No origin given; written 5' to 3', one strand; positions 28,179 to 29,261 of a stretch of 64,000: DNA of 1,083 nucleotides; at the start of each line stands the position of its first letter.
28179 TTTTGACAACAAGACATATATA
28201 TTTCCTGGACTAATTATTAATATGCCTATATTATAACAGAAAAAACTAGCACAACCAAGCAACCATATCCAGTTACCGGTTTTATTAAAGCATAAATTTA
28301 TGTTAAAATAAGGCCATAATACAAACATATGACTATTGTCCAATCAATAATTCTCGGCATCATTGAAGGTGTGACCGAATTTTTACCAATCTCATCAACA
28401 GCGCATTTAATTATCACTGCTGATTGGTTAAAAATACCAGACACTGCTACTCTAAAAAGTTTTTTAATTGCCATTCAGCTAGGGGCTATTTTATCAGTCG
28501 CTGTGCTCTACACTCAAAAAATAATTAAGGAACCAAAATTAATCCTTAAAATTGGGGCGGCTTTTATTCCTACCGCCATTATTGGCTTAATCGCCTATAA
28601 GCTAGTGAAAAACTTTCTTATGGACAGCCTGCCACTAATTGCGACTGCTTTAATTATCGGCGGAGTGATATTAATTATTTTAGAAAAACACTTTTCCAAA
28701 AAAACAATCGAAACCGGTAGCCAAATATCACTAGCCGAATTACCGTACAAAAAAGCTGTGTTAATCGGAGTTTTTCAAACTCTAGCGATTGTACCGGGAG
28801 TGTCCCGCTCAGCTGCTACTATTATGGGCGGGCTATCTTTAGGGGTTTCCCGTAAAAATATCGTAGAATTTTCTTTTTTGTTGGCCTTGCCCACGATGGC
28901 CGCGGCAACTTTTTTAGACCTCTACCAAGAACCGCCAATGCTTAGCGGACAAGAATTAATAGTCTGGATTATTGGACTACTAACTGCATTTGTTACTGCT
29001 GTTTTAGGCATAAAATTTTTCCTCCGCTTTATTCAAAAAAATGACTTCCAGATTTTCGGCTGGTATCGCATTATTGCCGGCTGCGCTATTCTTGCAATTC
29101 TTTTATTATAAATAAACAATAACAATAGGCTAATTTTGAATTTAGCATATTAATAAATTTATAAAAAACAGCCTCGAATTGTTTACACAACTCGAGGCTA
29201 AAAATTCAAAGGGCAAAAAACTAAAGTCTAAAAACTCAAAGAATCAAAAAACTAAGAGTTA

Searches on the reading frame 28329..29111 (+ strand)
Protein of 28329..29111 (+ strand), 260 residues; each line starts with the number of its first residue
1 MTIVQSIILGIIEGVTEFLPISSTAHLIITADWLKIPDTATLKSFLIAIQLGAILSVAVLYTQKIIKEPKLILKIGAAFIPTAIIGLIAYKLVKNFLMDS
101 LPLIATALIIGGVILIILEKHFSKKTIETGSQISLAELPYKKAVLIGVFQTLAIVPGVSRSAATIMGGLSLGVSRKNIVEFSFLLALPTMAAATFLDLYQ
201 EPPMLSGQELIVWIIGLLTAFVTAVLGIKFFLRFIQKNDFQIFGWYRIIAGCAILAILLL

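Call 51: search_protein_families(library=pfam, proteins=[window:28329-29111:+], max_evalue=0.001)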
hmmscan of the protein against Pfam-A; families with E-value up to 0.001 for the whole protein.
window:28329-29111:+ (260 aa): 1 family
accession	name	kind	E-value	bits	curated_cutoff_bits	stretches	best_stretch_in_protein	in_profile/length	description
PF02673.24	BacA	-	1.9e-72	244.5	33.4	1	7-252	2-256/257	Bacitracin resistance protein BacA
